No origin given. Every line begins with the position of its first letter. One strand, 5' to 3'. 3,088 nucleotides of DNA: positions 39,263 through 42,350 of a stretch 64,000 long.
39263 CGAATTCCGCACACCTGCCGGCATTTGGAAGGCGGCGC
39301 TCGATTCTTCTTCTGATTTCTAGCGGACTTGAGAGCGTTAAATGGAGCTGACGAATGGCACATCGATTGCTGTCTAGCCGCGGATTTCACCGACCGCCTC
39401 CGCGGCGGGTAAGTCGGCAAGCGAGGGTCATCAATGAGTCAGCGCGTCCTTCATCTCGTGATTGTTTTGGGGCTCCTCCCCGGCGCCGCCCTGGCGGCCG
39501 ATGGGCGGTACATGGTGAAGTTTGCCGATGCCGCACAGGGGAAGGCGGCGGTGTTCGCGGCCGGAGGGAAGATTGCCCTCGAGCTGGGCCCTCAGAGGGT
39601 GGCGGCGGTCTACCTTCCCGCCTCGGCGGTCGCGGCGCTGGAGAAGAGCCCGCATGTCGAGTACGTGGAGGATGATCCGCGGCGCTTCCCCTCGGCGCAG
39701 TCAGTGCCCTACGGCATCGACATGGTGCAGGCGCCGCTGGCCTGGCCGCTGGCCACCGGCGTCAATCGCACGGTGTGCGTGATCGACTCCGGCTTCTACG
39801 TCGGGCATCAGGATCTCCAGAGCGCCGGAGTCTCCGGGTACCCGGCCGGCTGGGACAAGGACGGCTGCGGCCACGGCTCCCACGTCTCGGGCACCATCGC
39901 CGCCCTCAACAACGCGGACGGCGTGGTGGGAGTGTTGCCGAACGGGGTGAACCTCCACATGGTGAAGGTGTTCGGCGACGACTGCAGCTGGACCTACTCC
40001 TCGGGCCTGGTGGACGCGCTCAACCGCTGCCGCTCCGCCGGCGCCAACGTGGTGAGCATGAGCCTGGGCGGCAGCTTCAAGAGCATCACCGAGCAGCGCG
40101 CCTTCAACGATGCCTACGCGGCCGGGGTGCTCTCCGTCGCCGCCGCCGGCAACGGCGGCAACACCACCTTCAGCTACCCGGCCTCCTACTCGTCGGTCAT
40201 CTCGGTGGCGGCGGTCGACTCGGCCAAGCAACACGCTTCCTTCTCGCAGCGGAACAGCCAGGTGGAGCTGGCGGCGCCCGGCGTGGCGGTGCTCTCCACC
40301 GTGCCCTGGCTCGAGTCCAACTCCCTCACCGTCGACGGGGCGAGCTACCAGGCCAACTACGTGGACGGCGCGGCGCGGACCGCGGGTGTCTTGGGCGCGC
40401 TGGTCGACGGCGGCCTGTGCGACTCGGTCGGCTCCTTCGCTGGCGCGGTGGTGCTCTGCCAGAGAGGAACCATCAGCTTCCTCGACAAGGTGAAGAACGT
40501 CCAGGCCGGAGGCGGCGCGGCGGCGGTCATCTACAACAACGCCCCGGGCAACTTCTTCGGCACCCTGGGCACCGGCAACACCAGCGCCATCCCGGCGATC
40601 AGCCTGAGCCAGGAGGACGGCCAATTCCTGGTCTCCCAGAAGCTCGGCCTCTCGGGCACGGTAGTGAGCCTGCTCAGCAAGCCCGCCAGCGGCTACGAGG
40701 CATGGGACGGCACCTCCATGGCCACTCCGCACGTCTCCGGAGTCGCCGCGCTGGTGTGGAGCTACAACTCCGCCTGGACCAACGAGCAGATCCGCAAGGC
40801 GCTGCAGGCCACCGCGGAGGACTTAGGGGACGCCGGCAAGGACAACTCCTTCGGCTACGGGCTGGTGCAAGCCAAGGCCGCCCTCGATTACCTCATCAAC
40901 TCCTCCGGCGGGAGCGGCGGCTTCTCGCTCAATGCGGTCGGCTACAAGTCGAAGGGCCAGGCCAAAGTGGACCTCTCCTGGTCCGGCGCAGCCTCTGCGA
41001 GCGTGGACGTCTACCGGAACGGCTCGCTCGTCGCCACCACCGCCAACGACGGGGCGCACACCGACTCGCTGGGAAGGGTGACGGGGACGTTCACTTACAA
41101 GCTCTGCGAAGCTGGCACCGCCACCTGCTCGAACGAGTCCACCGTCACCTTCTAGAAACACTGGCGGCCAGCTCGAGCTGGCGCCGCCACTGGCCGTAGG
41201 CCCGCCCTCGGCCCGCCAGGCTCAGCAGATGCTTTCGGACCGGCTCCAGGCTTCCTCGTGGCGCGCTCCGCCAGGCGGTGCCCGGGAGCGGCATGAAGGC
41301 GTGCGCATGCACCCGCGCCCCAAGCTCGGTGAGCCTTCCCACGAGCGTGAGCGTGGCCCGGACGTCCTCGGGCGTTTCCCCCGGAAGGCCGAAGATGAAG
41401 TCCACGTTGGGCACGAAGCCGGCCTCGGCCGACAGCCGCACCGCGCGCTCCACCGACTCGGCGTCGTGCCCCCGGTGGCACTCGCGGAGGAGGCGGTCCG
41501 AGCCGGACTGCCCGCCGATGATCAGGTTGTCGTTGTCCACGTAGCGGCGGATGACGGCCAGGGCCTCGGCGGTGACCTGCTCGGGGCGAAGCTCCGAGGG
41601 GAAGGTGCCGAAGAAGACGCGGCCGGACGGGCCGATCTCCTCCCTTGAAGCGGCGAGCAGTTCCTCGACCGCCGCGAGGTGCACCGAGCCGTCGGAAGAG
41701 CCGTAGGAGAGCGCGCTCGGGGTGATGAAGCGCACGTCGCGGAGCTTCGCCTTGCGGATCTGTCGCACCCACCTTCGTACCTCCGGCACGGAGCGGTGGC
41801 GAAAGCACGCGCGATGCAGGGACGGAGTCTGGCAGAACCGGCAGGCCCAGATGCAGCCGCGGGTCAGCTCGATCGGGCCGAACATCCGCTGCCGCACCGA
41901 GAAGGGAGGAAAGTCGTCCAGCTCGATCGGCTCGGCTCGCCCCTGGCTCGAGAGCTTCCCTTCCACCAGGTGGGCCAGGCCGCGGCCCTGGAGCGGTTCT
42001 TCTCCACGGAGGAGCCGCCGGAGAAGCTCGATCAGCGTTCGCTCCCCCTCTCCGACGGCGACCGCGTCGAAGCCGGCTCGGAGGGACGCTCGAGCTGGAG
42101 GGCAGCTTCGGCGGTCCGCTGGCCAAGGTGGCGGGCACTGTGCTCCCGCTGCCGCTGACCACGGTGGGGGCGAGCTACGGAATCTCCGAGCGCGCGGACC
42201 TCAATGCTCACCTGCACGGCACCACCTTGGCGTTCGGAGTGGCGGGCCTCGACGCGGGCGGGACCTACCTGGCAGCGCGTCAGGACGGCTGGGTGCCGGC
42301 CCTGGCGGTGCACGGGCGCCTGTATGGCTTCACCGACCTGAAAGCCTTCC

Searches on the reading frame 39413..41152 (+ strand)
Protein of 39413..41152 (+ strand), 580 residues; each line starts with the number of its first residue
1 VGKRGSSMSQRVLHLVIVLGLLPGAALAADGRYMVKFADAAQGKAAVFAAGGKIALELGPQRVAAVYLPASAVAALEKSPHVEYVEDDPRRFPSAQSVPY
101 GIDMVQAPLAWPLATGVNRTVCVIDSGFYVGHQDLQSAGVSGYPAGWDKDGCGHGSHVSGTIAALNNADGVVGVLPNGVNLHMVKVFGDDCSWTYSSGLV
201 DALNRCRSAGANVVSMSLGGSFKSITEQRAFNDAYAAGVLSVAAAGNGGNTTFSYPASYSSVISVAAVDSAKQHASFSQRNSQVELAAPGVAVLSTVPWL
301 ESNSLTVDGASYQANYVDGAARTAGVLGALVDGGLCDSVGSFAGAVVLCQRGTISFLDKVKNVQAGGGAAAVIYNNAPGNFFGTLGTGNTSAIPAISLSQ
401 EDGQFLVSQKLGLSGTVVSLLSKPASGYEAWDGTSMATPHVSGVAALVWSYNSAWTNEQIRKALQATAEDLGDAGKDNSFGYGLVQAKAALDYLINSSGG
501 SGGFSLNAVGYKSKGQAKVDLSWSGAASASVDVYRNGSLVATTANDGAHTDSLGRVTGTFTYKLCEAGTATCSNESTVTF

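Call 63: search_protein_families(library=pfam, proteins=[window:39413-41152:+], max_evalue=0.0001)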
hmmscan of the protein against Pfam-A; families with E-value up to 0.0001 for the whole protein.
window:39413-41152:+ (580 aa): 2 families
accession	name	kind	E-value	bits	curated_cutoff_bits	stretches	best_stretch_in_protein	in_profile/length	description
PF00082.27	Peptidase_S8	-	1.5e-45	156.2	21.8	2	120-304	5-228/288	Subtilase family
PF02225.27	PA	-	3.8e-15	56.2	23.9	1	336-404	23-93/95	PA domain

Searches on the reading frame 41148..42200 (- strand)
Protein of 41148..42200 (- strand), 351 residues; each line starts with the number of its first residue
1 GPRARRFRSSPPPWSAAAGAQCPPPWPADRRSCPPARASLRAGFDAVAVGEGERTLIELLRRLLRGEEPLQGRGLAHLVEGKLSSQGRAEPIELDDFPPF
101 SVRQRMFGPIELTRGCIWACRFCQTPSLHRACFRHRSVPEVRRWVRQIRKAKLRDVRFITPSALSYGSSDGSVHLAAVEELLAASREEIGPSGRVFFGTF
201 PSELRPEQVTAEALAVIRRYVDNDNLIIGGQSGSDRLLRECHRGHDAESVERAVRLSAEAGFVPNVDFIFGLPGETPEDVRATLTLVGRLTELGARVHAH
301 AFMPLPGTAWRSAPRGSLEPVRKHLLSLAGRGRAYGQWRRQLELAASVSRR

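Call 63: search_protein_families(library=pfam, proteins=[window:41148-42200:-], max_evalue=0.0001)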
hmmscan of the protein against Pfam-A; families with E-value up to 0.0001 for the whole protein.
window:41148-42200:- (351 aa): 1 family
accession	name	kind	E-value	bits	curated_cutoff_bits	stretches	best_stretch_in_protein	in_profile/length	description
PF04055.27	Radical_SAM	-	8e-22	78.6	29.5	1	110-286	1-165/166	Radical SAM superfamily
